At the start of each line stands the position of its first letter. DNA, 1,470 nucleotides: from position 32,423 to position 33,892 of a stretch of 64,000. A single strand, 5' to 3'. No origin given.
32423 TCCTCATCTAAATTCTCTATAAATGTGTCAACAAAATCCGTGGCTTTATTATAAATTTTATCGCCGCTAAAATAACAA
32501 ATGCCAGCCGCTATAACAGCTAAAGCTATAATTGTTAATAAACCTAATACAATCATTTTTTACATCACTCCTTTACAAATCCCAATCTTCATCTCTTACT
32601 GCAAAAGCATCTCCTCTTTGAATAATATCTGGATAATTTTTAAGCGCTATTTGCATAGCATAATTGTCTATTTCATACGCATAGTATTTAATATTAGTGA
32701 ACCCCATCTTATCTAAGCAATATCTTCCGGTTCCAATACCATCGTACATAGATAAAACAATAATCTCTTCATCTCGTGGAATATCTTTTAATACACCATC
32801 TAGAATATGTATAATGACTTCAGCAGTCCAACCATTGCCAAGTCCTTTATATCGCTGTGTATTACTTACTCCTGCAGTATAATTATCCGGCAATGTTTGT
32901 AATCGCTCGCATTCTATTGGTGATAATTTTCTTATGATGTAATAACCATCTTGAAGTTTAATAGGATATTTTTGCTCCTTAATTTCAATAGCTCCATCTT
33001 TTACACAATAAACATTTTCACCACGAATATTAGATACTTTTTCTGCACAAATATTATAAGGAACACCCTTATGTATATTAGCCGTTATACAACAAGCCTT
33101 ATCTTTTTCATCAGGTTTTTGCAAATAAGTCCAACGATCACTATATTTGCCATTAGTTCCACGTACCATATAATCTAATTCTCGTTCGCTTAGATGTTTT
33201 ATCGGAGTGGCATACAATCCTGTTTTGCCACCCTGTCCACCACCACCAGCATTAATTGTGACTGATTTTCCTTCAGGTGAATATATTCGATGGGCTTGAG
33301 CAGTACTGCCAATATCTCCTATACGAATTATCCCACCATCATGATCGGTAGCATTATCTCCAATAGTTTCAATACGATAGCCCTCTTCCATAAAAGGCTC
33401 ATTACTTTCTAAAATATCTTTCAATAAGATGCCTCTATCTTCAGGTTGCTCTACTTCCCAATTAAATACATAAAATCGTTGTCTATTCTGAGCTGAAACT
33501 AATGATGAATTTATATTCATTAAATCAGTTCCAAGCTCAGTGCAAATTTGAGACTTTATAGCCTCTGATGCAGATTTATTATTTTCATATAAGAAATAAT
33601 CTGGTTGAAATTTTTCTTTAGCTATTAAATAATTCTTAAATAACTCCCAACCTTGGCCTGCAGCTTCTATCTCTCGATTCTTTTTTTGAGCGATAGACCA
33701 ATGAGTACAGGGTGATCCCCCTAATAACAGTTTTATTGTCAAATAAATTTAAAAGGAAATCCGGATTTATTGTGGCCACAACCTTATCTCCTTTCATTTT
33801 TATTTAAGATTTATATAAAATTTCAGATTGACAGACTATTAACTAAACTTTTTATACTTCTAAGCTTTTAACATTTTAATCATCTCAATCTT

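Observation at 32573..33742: Circularly permuted DNA cytosine-5 methyltransferase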

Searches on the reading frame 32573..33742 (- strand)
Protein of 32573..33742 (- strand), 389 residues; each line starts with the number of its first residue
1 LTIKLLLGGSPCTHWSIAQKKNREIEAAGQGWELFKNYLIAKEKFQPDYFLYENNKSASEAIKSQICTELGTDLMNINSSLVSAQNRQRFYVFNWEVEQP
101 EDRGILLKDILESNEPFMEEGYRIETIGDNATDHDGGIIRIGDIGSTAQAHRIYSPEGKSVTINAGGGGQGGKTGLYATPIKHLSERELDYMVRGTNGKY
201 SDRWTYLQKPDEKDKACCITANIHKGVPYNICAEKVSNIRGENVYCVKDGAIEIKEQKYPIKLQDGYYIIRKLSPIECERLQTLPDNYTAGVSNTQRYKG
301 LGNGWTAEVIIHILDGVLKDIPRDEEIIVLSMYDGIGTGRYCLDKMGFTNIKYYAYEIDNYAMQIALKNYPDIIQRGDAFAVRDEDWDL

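Call 3: search_protein_families(library=pfam, proteins=[window:32573-33742:-], max_evalue=1)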
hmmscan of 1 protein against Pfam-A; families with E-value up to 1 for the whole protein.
window:32573-33742:- (389 aa): 1 family
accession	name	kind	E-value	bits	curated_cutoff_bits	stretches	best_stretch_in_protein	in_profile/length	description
PF00145.23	DNA_methylase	-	4e-21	76.2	22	1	3-315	62-320/324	C-5 cytosine-specific DNA methylase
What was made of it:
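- On C5 DNA methyltransferase superfamily (PF00145 / Dcm): PF00145 E 4e-21 at 76.2 bits (cut-off 22), call 3.
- On Plant DRM family: There are no extra domains (call 3).
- Checked: Pfam PF00145 matches aa 3-315 to profile positions 62-320 of 324 at 76 bits, so the match begins at motif IV (call 3).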

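Call 4: search_protein_families(library=ncbifam, proteins=[window:32573-33742:-], max_evalue=1)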
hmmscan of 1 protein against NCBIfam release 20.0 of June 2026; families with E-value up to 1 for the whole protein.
window:32573-33742:- (389 aa): 1 family
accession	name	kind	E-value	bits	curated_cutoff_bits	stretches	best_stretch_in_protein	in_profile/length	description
TIGR00675.1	dcm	superfamily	9.6e-20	71.5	100.65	2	4-314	62-326/329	DNA (cytosine-5-)-methyltransferase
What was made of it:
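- On C5 DNA methyltransferase superfamily (PF00145 / Dcm): TIGR00675 scores 71.5 bits, below its 100.65 cut-off (call 4).
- NCBIfam TIGR00675 scores below its cut-off (71.5 against 100.65, call 4).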

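Call 5: search_protein_families(library=phrogs, proteins=[window:32573-33742:-], max_evalue=0.01)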
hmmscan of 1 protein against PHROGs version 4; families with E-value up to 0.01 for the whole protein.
window:32573-33742:- (389 aa): 9 families
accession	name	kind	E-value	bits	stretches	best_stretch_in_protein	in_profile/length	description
phrog_17284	-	unknown function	1.8e-72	244.6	2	242-351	134-244/245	-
phrog_116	-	other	6.7e-36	124.9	2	3-326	271-498/779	DNA methyltransferase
phrog_16528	-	other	7.1e-16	59.5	1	253-319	165-219/236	DNA methyltransferase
phrog_16427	-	other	1.1e-12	49.2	1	268-368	115-217/235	DNA methyltransferase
phrog_363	-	other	1.3e-11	45.2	2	3-314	116-309/327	DNA methyltransferase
phrog_26324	-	other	1e-07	33.2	1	263-313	141-199/210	DNA methyltransferase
phrog_8411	-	unknown function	5.3e-05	24.1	0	268-289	166-187/206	-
phrog_38038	-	unknown function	9.1e-05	22.4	1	260-294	294-328/430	-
phrog_13621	-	unknown function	0.00047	21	1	270-304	54-95/121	-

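Call 6: find_homologous_proteins(query=window:32573-33742:-)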
Query window:32573-33742:- (389 aa): 8000 proteins with E <= 0.001 among 8000 candidates; the best 120 are listed.
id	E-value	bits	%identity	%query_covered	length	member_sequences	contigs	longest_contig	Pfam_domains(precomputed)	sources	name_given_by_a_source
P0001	3.7e-267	904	100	100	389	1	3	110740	PF00145.24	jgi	-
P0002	4.5e-200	683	73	65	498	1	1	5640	PF00145.24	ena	-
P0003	8.7e-188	642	68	65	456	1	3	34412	PF00145.24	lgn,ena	-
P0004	1.9e-182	625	59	65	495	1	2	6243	PF00145.24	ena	-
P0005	9.7e-176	603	59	65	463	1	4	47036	PF00145.24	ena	-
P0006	6.7e-175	600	68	99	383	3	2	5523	PF00145.24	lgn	-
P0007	7.0e-173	593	60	60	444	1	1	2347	PF00145.24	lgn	-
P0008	1.3e-172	592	59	99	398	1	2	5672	PF00145.24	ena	-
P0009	1.9e-171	589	68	99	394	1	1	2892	PF00145.24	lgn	-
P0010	3.3e-171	588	68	99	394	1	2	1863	PF00145.24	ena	-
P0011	2.0e-170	585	67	99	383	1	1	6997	PF00145.24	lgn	-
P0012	2.6e-169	581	56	99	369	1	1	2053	PF00145.24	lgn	-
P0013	5.4e-169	580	55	99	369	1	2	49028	PF00145.24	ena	-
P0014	2.2e-168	578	57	65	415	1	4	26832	PF00145.24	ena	-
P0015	3.9e-168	578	68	99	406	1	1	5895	PF00145.24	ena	-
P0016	7.4e-167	573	63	99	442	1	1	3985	PF00145.24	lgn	-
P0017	1.5e-166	572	56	65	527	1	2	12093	PF00145.24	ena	-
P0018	5.3e-166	571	58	99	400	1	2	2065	PF00145.24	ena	-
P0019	3.8e-165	568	68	65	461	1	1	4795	PF00145.24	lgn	-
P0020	4.9e-164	564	58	99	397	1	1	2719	PF00145.24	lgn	-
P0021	6.2e-164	564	56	99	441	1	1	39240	PF00145.24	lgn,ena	-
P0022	8.1e-164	563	64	99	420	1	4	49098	PF00145.24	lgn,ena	-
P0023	1.0e-163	563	58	99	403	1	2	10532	PF00145.24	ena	-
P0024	9.0e-163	560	56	99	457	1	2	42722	PF00145.24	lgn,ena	-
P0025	9.3e-163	560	59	99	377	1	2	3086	PF00145.24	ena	-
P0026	1.1e-162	560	78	39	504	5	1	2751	PF00145.24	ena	-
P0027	1.6e-161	556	55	99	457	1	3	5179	PF00145.24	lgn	-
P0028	1.2e-160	553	60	65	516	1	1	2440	PF00145.24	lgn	-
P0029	1.8e-160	552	56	99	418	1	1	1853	PF00145.24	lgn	-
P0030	2.3e-160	552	61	99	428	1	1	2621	PF00145.24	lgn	-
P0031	4.3e-160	551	66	99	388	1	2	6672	PF00145.24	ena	-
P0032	4.4e-160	551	63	65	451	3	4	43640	PF00145.24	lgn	-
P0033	6.8e-160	550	53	60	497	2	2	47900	PF00145.24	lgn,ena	-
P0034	1.0e-159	550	52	62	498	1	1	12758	PF00145.24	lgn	-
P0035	2.1e-159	549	64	99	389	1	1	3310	PF00145.24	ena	-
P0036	2.6e-159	549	-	-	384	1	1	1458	PF00145.24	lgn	-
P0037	6.2e-159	547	55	99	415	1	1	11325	PF00145.24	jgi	-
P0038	6.2e-159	547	55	99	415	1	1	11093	PF00145.24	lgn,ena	-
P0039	6.3e-159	547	55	99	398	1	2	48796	PF00145.24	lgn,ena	-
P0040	6.6e-159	547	61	65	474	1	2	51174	PF00145.24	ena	-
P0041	5.6e-158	544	58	99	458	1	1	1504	PF00145.24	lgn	-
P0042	7.8e-158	544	62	99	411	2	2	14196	PF00145.24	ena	-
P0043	1.5e-157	543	63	99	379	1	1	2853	PF00145.24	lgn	-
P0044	1.6e-157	543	64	99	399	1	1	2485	PF00145.24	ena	-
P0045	1.7e-157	543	64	99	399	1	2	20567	PF00145.24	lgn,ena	-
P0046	1.9e-157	542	56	99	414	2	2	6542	PF00145.24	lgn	-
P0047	2.8e-157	542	64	99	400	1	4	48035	PF00145.24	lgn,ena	-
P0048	3.7e-157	541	55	99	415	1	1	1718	PF00145.24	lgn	-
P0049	8.3e-157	540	81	38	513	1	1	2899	PF00145.24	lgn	-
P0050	1.0e-156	540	75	41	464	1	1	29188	PF00145.24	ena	-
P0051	1.4e-156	540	55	100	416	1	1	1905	PF00145.24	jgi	jgi:DNA (cytosine-5)-methyltransferase 3A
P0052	2.7e-156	539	61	99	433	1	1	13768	PF00145.24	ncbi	-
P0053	3.4e-156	538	63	99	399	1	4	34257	PF00145.24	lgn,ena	-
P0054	4.8e-156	538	55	99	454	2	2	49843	PF00145.24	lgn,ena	-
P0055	4.8e-156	538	52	99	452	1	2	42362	PF00145.24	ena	-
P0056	6.9e-156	537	63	99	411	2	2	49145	PF00145.24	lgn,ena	-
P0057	7.8e-156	537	64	64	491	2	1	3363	PF00145.24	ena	-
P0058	8.3e-156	537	55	62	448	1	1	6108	PF00145.24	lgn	-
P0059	8.7e-156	537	62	99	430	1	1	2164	PF00145.24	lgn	-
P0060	1.4e-155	536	62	99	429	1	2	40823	PF00145.24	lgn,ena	-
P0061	1.9e-155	536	70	43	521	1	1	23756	PF00145.24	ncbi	-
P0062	2.0e-155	536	61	99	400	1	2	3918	PF00145.24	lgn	-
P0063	2.3e-155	536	53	99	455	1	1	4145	PF00145.24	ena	-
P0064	2.4e-155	536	72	43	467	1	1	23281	PF00145.24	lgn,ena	-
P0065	2.4e-155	536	63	99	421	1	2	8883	PF00145.24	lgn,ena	-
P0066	2.5e-155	535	63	99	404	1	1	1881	PF00145.24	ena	-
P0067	3.2e-155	535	63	99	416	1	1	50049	PF00145.24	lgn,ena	-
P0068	4.5e-155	535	63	99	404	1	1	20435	PF00145.24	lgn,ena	-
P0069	1.0e-154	533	82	38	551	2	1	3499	PF00145.24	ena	-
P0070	2.4e-154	532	57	99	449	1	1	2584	PF00145.24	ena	-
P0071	3.9e-154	532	59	99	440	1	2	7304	PF00145.24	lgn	-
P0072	7.8e-154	531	60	99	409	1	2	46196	PF00145.24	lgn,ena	-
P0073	8.7e-154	530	59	99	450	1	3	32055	PF00145.24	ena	-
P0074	1.6e-153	529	55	99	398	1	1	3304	PF00145.24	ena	-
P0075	2.3e-153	529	81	38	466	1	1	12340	PF00145.24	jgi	jgi:DNA (cytosine-5)-methyltransferase 3A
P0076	2.3e-153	529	64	99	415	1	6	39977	PF00145.24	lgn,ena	-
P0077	2.9e-153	529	62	99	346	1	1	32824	PF00145.24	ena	-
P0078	3.8e-153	528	61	99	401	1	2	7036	PF00145.24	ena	-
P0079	4.6e-153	528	66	99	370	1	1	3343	PF00145.24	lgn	-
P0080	6.0e-153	528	61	99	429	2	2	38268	PF00145.24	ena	-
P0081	9.8e-153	527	60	99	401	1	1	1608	PF00145.24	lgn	-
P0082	1.0e-152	527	59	66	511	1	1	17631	PF00145.24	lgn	-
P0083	1.0e-152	527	59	99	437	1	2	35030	PF00145.24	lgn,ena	-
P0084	1.1e-152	527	62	99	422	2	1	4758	PF00145.24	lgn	-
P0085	1.2e-152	527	61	65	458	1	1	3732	PF00145.24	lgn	-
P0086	1.6e-152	526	61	99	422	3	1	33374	PF00145.24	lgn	-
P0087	2.4e-152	526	79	38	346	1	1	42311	PF00145.24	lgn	-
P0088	2.6e-152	526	59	65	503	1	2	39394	PF00145.24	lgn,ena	-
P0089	2.7e-152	525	56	65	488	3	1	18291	PF00145.24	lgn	-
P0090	2.8e-152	525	50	99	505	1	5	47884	PF00145.24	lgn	-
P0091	3.0e-152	525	63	99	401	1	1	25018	PF00145.24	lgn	-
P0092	3.9e-152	525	53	99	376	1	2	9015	PF00145.24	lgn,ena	-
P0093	4.2e-152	525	60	99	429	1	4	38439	PF00145.24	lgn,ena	-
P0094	4.7e-152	525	54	99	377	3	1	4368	PF00145.24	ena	-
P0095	6.6e-152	524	55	99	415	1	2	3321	PF00145.24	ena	-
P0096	9.0e-152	524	53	99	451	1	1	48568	PF00145.24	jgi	jgi:DNA (cytosine-5)-methyltransferase 3A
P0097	1.0e-151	524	77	38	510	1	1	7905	PF00145.24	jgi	-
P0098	1.1e-151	523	54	99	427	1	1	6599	PF00145.24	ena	-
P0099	1.4e-151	523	62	99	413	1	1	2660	PF00145.24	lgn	-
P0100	2.2e-151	522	60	65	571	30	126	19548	PF00145.24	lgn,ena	-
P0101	2.5e-151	522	58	99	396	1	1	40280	PF00145.24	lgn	-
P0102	2.5e-151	522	63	99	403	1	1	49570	PF00145.24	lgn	-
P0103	2.8e-151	522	60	99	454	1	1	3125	PF00145.24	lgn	-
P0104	4.4e-151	521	76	38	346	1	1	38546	PF00145.24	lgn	-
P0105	5.6e-151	521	56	65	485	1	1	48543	PF00145.24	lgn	-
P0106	6.8e-151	521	54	99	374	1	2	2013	PF00145.24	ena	-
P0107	7.7e-151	521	59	99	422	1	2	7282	PF00145.24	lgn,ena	-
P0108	1.0e-150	520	60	99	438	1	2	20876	PF00145.24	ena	-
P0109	1.1e-150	520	60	99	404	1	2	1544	PF00145.24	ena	-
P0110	1.4e-150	520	62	99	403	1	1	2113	PF00145.24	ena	-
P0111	1.5e-150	520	55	99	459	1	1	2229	PF00145.24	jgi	jgi:DNA (cytosine-5)-methyltransferase 3A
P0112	2.3e-150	519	56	99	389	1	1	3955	PF00145.24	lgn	-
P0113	2.7e-150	519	55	99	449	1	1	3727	PF00145.24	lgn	-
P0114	2.8e-150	519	61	99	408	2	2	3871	PF00145.24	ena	-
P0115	2.8e-150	519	55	65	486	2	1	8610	PF00145.24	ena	-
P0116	3.0e-150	519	-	-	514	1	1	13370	PF00145.24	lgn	-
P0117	3.9e-150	518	57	92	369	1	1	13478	PF00145.24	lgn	-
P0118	4.4e-150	518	58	99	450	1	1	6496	PF00145.24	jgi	jgi:DNA (cytosine-5)-methyltransferase 3A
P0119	4.8e-150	518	57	99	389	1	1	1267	PF00145.24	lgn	-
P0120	6.4e-150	518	62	65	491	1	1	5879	PF00145.24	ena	-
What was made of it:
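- Checked: JGI called the identical protein (P0001, call 6).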

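Call 7: search_solved_structures(query=window:32573-33742:-, max_evalue=0.01, show_alignments=2)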
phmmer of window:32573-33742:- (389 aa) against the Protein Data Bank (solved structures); distinct sequences matched with E-value up to 0.01: 46.
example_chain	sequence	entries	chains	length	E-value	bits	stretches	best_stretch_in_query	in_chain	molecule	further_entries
2i9k_A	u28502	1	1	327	5.4e-10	42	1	94-178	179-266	Modification methylase HhaI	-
4onq_A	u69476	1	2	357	6.6e-10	41.7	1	268-355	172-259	DNA methyltransferase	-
2uyc_A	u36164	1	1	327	8.3e-10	41.4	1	133-178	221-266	MODIFICATION METHYLASE HHAI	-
2z6q_A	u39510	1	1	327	1.1e-09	41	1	136-178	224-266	Modification methylase HhaI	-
10mh_A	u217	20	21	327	1.2e-09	40.8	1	133-178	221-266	PROTEIN (CYTOSINE-SPECIFIC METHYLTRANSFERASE HHAI) | HaeIII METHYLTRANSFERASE | Modification methylase HhaI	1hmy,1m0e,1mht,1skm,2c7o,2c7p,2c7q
2uz4_A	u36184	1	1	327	1.2e-09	40.8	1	134-178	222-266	MODIFICATION METHYLASE HHAI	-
2zcj_A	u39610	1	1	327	1.9e-09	40.3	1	134-178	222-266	Modification methylase HhaI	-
2z6u_A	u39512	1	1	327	1.9e-09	40.2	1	134-178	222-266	Modification methylase HhaI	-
4onj_A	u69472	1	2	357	2.6e-09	39.7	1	268-355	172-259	DNA methyltransferase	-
2z6a_A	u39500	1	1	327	3.8e-09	39.2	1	136-178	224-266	Modification methylase HhaI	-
2uyh_A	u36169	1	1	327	7.6e-09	38.2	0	134-178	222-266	MODIFICATION METHYLASE HHAI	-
1svu_A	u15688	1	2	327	9.9e-09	37.9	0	133-178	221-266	Modification methylase HhaI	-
1fjx_A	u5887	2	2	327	1.5e-08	37.2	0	133-178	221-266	HHAI DNA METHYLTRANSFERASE | MODIFICATION METHYLASE HHAI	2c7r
8te1_A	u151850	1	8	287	8.1e-08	34.9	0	4-94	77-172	DNA (cytosine-5)-methyltransferase 3A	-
6w89_A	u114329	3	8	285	1.3e-07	34.2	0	4-94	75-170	DNA (cytosine-5)-methyltransferase 3A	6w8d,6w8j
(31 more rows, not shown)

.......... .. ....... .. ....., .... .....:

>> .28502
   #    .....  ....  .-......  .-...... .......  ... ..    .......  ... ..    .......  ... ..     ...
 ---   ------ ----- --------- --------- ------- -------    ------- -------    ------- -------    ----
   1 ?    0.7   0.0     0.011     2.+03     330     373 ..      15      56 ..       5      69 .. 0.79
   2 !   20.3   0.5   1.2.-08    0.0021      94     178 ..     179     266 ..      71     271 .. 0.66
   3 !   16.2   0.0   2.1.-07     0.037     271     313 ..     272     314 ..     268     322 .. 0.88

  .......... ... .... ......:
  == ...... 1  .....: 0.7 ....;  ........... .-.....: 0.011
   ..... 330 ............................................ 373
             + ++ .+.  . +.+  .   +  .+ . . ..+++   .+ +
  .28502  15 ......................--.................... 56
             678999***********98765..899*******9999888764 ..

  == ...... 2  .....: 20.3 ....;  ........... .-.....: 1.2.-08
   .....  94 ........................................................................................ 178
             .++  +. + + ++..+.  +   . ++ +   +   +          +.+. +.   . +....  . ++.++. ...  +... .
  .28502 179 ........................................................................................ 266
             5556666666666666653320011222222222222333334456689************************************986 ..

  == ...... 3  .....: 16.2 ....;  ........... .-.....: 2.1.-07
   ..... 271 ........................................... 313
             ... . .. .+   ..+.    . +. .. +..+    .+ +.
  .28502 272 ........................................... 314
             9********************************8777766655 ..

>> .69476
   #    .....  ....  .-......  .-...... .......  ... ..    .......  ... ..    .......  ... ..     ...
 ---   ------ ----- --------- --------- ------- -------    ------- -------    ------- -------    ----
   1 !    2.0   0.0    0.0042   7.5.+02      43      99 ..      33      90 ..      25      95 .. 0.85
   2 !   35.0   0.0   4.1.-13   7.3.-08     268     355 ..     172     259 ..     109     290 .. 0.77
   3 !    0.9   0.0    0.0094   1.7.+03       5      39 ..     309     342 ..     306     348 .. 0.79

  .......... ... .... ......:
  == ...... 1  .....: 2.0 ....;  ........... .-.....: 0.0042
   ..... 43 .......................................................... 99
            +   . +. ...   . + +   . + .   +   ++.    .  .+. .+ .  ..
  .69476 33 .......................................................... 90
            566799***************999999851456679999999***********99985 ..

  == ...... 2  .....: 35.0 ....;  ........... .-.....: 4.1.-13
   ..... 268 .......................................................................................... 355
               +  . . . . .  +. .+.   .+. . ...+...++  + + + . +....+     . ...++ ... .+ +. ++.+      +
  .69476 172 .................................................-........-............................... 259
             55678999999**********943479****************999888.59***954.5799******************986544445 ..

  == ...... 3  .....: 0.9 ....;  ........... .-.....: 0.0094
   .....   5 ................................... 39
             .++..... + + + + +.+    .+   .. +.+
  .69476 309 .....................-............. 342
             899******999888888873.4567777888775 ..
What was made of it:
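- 33203..33340 (-): Variable-region module A (aa 135-180), similar to the M.HhaI TRD (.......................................). Gln149 and Arg152 align with HhaI Gln237 and Arg240. Call 7: query 94-178 aligns to HhaI 179-266.
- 32726..32761 (-): Motif I, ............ (aa 328-339): strand beta1 and the AdoMet-binding loop. Call 7 (aligns to the DNMT3B N-terminus).
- On Plant DRM family: Motif IV is N-terminal here, whereas in ntDRM it aligns at residues 309-342, near the C-terminus (call 7).
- Closest known: Canonical phage and bacterial C5 DNA methyltransferases. Same: The HhaI-like TRD segment is shared (call 7), as is the orphan phage context.
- Closest known: Plant DRM1/DRM2. Different: The DRM order is VI-X then I-V, so motif IV lies at the C-terminal end of the chain (ntDRM residues 309-342 align to query motif IV, call 7; order from established knowledge).
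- Motifs I-III are typical AdoMet-binding motifs and close to those of DNMT3 (call 7). Module A keeps the counterparts of HhaI Gln237 and Arg240, which contact duplex DNA (call 7; established HhaI structure).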

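Call 15: search_dna_similar(query=window:32573-33742:-, collection=phages, mode=protein, max_rows=30)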
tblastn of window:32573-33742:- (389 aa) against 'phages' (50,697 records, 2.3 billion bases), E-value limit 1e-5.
Records with a match: 213; places in all: 222; records where one place covers at least 80% of the query: 19.
Best place of each record, by identity: 60-80% 6; <60% 207.
By first word of the organism name: Escherichia 48; Bacteroides 41; Vibrio 38; Phocaeicola 10; Cellulophaga 8; Klebsiella 7; Flavobacterium 6; Proteus 4; Campylobacter 4; Bacteriophage 3; and 25 more.
By host as written in the record: - 16; Escherichia coli 12; Escherichia coli K-12 MG1655 8; Vibrio breoganii 7; Bacteroides thetaiotaomicron DA638 7; Bacteroides thetaiotaomicron VPI-5482 7; Vibrio splendidus 5; Phocaeicola dorei DA26 5; and 94 more.
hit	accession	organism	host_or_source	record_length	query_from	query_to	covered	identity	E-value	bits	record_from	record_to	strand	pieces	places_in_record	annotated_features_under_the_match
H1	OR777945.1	Phage nd4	-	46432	3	389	99%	52.4%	1e-133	427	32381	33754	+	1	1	hypothetical protein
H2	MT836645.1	Bacteriophage sp.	human fecal samples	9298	3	389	99%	49.4%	4e-125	403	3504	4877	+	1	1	record has no annotation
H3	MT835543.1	Bacteriophage sp.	human fecal samples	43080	3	389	79%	48.4%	7e-44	293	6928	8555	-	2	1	record has no annotation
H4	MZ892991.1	Roseobacter phage CRP-603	Rhodobacteraceae bacterium FZCC0012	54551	3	384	98%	36.4%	2e-30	190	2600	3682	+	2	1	DNA (cytosine-5)-methyltransferase | hypothetical protein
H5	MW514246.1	Roseobacter phage CRP-9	Rhodobacteraceae bacterium FZCC0023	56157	3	383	95%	36.6%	5e-30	188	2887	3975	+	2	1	DNA (cytosine-5)-methyltransferase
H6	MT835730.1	Bacteriophage sp.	human fecal samples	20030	5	321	81%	39.3%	2e-50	187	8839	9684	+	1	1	record has no annotation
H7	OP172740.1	Phocaeicola phage BV200P1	Phocaeicola vulgatus DA200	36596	3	378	94%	33.9%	3e-21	155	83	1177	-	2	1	hypothetical protein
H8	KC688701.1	Croceibacter phage P2559Y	Croceibacter atlanticus HTCC2559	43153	3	379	93%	32.1%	4e-27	165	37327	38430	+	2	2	DNA methyltransferase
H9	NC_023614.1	Croceibacter phage P2559Y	Croceibacter atlanticus HTCC2559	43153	3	379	93%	32.1%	4e-27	165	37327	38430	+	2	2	DNA methyltransferase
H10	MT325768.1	Psychrobacillus phage Perkons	Psychrobacillus psychrodurans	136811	3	389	87%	33.6%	2e-17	146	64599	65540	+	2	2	site-specific DNA-cytosine methylase (x2)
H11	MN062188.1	Proteus phage Saba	Proteus mirabilis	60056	2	379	70%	41.5%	1e-10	187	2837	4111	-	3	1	DNA (cytosine-5)-methyltransferase | ribosome_binding_site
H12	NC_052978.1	Proteus phage Saba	Proteus mirabilis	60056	2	379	70%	41.5%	1e-10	187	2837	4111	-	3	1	DNA methyltransferase | ribosome_binding_site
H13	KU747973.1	Pseudoalteromonas phage vB_PspS-H40/1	Pseudoalteromonas sp.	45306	2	388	62%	46.6%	5e-15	219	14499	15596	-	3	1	putative DNA-methyltransferase | hypothetical protein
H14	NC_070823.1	Pseudoalteromonas phage vB_PspS-H40/1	Pseudoalteromonas sp.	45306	2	388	62%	46.6%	5e-15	219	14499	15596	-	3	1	putative DNA-methyltransferase | hypothetical protein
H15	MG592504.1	Vibrio phage 1.133.O._10N.222.51.E4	Vibrio breoganii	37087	3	389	64%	44.0%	3e-14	206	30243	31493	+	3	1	C-5 cytosine-specific DNA methylase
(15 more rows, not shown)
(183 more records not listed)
